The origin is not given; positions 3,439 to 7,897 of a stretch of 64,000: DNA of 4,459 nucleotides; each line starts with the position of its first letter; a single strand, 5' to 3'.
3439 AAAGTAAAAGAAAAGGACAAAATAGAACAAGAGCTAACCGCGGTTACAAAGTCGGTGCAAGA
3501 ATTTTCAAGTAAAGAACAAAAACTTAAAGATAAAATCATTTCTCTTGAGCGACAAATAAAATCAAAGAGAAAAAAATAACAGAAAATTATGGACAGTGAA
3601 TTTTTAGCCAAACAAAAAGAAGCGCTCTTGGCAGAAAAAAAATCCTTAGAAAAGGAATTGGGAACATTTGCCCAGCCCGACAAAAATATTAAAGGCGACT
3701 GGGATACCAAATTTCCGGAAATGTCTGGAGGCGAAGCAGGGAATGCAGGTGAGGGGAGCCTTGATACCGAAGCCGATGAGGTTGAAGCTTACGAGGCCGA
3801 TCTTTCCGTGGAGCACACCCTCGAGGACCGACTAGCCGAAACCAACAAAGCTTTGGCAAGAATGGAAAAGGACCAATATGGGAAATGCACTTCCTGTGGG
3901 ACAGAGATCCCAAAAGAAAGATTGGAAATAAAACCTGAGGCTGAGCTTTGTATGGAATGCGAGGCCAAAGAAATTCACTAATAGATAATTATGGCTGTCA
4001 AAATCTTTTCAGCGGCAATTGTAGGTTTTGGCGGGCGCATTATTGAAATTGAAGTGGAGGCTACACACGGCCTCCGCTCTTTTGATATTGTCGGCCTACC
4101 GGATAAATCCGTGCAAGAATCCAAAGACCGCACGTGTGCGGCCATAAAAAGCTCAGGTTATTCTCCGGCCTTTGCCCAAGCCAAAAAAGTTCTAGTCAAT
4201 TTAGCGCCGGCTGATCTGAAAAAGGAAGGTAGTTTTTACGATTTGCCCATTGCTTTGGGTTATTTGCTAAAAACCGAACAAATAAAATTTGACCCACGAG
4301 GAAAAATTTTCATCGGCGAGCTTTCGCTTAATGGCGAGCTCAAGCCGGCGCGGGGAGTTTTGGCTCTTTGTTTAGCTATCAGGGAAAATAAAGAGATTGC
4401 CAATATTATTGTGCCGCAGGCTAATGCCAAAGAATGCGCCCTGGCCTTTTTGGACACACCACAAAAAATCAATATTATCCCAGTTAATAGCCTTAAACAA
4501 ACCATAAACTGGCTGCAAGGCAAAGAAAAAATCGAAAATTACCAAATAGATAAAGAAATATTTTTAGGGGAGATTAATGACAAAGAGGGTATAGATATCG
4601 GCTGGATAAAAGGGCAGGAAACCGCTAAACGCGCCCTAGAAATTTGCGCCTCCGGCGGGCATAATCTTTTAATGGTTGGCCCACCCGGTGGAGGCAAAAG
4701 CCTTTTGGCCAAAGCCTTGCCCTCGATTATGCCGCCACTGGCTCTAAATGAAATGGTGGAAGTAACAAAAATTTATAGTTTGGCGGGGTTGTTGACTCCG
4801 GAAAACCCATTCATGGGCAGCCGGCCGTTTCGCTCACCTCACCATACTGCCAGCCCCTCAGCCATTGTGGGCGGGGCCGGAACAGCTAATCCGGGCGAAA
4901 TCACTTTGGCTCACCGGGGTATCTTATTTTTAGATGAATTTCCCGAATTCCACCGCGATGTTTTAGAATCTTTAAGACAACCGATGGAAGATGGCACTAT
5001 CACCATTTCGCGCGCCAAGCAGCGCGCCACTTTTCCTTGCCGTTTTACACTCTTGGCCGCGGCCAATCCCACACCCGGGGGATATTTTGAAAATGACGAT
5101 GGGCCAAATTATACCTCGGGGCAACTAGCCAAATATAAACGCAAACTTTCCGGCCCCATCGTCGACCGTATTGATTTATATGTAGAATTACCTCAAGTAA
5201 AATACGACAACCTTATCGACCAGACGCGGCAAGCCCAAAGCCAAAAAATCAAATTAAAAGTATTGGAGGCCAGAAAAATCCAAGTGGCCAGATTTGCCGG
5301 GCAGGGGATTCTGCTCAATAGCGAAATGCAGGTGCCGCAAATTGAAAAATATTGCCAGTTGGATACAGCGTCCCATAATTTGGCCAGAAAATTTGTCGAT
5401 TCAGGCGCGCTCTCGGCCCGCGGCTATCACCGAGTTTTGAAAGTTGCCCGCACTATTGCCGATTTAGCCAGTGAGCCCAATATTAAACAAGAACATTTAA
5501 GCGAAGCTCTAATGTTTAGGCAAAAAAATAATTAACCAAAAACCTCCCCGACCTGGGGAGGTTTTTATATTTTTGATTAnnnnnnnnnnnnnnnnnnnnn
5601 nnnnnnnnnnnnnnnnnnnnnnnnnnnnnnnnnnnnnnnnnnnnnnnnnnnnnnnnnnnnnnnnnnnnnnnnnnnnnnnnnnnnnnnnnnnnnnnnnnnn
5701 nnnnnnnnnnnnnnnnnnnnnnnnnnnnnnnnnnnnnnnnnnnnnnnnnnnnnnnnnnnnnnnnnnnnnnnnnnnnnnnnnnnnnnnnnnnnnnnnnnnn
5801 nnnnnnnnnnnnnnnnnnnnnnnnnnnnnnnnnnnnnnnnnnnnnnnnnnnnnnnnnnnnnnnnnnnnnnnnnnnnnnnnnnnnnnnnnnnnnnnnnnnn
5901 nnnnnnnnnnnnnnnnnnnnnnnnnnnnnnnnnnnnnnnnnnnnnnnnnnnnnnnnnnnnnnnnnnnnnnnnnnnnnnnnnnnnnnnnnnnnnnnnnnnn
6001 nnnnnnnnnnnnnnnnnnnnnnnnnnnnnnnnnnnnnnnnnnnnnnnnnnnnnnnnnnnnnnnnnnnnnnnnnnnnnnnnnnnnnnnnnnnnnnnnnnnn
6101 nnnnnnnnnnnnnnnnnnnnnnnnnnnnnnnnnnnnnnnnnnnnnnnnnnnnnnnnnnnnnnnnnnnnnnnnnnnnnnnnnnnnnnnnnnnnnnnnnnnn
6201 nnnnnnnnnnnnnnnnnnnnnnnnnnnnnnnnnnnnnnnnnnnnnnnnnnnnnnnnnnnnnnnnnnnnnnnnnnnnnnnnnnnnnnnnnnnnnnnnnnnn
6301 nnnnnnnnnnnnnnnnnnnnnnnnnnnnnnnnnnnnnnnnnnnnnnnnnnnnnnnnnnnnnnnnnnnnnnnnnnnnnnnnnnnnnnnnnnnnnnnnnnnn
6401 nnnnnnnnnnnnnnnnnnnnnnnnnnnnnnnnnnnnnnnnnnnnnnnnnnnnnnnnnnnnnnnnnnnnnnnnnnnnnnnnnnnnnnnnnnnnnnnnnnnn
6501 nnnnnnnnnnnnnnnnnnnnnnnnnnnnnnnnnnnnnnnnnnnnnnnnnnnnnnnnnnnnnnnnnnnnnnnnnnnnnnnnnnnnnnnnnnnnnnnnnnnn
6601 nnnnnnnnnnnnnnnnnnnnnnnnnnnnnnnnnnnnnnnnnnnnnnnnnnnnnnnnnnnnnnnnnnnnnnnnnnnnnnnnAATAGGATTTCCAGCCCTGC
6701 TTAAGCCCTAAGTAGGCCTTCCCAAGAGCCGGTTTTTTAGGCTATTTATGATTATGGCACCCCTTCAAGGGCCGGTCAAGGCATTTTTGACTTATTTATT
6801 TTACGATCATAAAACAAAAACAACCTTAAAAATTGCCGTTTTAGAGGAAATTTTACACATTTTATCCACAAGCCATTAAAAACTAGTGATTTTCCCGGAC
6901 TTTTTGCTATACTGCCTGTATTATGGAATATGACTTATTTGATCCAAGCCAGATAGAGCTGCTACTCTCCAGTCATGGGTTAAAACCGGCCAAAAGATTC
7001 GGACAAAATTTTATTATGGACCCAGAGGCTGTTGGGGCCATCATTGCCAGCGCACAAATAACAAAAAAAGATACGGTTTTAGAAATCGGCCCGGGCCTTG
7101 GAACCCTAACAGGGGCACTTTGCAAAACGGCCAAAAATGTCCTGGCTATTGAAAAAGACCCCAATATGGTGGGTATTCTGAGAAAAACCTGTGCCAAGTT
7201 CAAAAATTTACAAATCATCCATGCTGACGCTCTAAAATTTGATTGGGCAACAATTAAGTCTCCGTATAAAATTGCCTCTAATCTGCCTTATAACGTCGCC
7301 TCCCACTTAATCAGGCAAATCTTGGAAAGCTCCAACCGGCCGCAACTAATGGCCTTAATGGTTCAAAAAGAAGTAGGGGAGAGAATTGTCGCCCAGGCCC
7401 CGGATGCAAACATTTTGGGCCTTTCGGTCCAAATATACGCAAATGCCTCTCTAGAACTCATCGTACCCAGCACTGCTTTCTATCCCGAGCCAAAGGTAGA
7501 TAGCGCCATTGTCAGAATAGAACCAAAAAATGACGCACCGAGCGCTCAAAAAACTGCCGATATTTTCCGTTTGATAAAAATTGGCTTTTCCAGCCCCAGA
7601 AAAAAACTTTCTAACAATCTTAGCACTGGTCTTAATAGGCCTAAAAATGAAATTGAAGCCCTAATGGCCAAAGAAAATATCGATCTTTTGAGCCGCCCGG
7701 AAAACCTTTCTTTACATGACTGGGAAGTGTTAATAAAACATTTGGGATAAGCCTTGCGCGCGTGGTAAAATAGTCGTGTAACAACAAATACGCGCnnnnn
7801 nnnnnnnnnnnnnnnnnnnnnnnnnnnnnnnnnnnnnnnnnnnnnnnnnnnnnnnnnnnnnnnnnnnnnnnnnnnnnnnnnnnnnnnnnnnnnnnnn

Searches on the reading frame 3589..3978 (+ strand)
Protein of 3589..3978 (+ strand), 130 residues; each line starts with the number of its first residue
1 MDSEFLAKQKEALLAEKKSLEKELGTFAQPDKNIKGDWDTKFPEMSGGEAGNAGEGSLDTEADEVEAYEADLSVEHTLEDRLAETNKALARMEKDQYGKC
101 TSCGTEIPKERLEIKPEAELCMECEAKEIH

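Call 73: search_protein_families(library=pfam, proteins=[window:3589-3978:+], max_evalue=0.001)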
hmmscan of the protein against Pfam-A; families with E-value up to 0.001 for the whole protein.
window:3589-3978:+ (130 aa): 1 family
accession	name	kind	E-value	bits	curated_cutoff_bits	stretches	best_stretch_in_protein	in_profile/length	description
PF01258.23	zf-dskA_traR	-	3.1e-10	40.3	24.9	1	97-128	3-34/36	Prokaryotic dksA/traR C4-type zinc finger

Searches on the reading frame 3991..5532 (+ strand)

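Call 18: search_protein_families(library=ncbifam, proteins=[window:3991-5532:+], max_evalue=0.00001)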
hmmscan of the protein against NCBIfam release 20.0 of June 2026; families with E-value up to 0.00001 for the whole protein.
window:3991-5532:+ (514 aa): 6 families
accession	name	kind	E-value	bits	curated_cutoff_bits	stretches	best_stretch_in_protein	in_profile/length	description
TIGR00368.1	TIGR00368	hypoth_equivalog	6.7e-154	513.2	362.4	1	5-510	1-499/499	YifB family Mg chelatase-like AAA ATPase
NF007365.0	PRK09862.1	equivalog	6.1e-109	364.9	530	1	6-511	7-493/506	YifB family Mg chelatase-like AAA ATPase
TIGR00764.1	lon_rel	equivalog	3e-13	49.2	516.6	0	204-257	18-71/608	ATP-dependent protease LonB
TIGR02902.1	spore_lonB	equivalog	6.1e-10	38.3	723.3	0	106-173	466-528/531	ATP-dependent protease LonB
TIGR02442.1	Cob-chelat-sub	hypoth_equivalog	1.1e-08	34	779.45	0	291-363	110-182/641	putative cobaltochelatase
NF040949.1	minchrom_main_MCM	domain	2.6e-07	29.3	940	1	302-368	382-448/682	minichromosome maintenance protein MCM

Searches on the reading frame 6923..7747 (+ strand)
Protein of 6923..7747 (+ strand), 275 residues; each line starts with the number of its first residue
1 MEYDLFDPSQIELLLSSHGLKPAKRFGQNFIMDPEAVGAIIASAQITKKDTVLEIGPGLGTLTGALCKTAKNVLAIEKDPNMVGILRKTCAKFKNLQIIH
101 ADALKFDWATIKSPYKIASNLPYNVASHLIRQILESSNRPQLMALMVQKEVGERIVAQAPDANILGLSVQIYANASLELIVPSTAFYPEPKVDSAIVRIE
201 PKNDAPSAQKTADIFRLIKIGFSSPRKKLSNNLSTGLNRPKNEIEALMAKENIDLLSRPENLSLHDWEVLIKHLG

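Call 73: search_protein_families(library=pfam, proteins=[window:6923-7747:+], max_evalue=0.001)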
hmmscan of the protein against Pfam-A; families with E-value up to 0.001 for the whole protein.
window:6923-7747:+ (275 aa): 2 families
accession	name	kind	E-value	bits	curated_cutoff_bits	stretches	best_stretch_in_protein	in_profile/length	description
PF00398.26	RrnaAD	-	4.4e-56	190.3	24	1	23-267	5-254/263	Ribosomal RNA adenine dimethylase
PF13649.12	Methyltransf_25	-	2.6e-05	25.3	27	1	52-109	1-61/97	Methyltransferase domain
